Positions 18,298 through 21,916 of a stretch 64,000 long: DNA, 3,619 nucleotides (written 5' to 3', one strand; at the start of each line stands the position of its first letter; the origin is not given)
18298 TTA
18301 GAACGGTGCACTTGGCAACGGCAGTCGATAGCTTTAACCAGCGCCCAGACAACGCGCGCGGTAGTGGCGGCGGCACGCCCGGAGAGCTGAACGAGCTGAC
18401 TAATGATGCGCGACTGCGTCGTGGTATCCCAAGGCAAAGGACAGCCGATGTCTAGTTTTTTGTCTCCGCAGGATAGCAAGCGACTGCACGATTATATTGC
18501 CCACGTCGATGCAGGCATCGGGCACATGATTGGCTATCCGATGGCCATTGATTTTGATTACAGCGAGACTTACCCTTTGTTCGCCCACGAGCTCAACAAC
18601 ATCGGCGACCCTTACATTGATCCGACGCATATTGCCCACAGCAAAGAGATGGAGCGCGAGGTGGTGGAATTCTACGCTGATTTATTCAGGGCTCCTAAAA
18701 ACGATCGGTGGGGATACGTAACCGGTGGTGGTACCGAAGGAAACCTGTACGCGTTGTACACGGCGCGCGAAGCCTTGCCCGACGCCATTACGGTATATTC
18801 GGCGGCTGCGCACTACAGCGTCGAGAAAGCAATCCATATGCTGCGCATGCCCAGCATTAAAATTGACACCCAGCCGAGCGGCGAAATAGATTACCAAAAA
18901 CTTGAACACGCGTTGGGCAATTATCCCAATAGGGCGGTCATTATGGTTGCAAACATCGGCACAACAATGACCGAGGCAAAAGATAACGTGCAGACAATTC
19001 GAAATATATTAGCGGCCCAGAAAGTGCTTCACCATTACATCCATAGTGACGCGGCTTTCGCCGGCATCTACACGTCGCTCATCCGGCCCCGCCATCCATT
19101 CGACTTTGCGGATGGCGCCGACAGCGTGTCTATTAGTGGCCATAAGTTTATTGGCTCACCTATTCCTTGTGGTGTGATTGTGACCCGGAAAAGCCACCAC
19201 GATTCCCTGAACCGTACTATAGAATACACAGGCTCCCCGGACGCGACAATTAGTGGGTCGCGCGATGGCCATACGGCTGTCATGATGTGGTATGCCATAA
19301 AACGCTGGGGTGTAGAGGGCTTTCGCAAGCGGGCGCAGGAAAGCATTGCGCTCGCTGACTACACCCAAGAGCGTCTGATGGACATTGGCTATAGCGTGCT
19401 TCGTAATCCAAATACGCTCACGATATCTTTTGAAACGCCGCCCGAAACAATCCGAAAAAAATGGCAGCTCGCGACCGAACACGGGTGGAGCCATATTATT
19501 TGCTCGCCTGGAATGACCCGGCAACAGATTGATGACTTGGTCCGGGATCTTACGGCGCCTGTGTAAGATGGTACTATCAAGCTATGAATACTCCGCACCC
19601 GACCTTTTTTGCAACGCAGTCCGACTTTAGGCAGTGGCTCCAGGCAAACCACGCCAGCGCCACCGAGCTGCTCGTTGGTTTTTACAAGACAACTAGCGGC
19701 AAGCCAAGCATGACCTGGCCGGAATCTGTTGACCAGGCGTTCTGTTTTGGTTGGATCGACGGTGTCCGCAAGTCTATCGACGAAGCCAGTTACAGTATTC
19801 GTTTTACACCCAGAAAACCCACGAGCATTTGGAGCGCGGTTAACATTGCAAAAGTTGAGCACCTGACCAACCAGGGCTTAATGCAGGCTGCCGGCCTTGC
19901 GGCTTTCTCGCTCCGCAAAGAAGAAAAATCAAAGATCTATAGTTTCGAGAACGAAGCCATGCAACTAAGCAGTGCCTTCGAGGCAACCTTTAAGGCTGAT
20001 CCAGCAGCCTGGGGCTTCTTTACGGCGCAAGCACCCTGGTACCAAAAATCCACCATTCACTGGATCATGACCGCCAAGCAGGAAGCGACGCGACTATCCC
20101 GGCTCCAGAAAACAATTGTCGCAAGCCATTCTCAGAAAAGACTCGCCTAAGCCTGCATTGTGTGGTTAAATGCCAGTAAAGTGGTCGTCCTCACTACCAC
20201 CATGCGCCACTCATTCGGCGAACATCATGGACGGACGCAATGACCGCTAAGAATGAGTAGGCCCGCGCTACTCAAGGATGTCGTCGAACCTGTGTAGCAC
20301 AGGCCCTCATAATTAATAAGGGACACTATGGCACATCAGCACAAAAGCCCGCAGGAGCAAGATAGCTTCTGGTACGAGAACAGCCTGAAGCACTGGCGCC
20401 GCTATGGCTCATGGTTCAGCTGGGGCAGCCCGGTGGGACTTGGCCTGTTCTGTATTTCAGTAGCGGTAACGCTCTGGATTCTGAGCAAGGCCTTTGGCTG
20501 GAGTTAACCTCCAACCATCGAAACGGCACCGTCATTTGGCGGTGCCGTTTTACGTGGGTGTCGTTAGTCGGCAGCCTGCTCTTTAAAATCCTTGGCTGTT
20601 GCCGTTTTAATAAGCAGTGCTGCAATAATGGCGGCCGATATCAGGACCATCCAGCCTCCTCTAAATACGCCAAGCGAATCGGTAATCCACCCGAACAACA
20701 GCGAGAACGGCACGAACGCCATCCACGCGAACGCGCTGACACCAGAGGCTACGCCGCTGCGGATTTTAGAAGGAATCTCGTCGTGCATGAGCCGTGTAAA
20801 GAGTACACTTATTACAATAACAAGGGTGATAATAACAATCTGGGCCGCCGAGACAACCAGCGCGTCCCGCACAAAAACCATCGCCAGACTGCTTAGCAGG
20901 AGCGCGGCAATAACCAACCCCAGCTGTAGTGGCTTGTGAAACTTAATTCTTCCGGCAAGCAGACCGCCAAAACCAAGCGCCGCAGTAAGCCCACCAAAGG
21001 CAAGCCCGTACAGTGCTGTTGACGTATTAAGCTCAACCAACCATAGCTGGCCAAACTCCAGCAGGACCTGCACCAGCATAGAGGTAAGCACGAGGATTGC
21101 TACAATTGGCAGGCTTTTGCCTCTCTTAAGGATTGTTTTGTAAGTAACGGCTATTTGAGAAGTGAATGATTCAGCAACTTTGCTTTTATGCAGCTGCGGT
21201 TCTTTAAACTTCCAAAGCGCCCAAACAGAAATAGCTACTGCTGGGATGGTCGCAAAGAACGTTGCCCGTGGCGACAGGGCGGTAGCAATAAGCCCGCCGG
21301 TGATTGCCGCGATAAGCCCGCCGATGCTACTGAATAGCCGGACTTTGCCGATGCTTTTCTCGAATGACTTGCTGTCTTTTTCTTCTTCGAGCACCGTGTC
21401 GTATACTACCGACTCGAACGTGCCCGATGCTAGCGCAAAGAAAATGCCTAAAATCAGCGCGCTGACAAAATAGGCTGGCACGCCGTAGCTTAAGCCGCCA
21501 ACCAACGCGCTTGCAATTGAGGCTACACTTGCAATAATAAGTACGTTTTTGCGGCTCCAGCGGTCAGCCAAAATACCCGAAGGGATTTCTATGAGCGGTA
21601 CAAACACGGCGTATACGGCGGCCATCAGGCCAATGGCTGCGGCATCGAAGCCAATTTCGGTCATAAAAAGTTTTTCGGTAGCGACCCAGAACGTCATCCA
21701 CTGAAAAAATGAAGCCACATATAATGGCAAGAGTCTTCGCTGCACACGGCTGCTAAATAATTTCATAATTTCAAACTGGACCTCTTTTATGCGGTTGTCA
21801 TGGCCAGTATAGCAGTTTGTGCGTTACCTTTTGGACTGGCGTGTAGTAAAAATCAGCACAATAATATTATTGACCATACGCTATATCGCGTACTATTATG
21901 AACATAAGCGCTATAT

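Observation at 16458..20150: Translationally coupled TDO/PrnB-like protein and histidine-decarboxylase-like PLP enzyme downstream of membrane proteins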

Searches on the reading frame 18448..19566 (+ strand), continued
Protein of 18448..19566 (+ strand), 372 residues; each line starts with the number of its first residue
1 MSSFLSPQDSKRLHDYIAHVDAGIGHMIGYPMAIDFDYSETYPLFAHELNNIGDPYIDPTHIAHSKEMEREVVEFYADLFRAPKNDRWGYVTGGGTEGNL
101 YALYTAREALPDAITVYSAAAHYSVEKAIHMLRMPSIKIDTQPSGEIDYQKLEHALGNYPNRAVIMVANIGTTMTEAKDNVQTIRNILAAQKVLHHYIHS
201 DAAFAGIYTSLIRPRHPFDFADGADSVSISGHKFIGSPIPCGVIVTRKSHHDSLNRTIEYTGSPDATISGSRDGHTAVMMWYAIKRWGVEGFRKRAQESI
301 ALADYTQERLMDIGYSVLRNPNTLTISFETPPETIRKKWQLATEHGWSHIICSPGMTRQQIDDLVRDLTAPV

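Call 90: find_encoding_contigs(protein=P0201, flank=6000, max_places=2)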
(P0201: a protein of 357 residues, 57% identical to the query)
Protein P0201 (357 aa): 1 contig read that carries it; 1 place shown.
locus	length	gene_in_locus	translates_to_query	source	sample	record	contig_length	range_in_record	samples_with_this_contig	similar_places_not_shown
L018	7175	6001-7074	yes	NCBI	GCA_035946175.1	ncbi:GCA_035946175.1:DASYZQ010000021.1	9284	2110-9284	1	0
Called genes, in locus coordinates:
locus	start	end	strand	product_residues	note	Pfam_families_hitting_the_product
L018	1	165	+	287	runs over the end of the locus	-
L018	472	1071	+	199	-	-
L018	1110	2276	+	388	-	PF13378:MR_MLE_C, PF26685:DUF8230_C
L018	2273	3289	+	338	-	PF01427:Peptidase_M15 (weak)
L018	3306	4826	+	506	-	-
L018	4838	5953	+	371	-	PF02746:MR_MLE_N, PF13378:MR_MLE_C, PF26685:DUF8230_C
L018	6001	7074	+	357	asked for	PF00266:Aminotran_5, PF00282:Pyridoxal_deC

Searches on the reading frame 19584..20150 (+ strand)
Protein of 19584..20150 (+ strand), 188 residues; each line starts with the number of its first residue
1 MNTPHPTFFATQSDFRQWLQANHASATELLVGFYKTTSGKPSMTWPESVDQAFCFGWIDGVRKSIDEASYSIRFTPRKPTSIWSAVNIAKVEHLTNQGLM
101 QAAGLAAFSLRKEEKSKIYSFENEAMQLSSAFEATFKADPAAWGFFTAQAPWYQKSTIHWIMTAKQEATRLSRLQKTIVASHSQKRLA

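Call 3: search_protein_families(library=pfam, proteins=[window:19584-20150:+], max_evalue=0.1)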
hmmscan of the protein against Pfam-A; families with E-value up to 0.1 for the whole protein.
window:19584-20150:+ (188 aa): 1 family
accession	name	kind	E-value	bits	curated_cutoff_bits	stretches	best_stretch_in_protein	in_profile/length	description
PF13376.11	OmdA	-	1.4e-14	54.2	25.6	1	128-179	4-55/60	Bacteriocin-protection, YdeI or OmpD-Associated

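Call 4: search_protein_families(library=ncbifam, proteins=[window:19584-20150:+], max_evalue=0.1)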
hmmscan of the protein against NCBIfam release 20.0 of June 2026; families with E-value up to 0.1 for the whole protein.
window:19584-20150:+ (188 aa): 0 families

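Call 66: search_solved_structures(query=window:19584-20150:+, max_evalue=0.01)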
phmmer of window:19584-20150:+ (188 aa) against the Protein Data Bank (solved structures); distinct sequences matched with E-value up to 0.01: 0.

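Call 67: search_protein_families(library=padloc, proteins=[window:19584-20150:+], max_evalue=0.01)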
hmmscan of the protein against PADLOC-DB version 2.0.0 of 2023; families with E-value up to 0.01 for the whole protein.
window:19584-20150:+ (188 aa): 0 families

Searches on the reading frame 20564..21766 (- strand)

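Call 14: search_protein_families(library=pfam, proteins=[window:20564-21766:-], max_evalue=0.001)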
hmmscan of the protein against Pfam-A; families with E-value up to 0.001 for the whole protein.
window:20564-21766:- (400 aa): 3 families
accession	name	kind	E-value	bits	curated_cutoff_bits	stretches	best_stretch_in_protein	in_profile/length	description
PF07690.21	MFS_1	-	2.9e-28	99.2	33.4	1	13-348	2-339/347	Major Facilitator Superfamily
PF12832.13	MFS_1_like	-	3.1e-09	36.8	25.2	1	33-319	24-319/373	MFS_1 like family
PF05977.19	MFS_3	-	0.00015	20.8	27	1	28-313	31-313/524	Transmembrane secretion effector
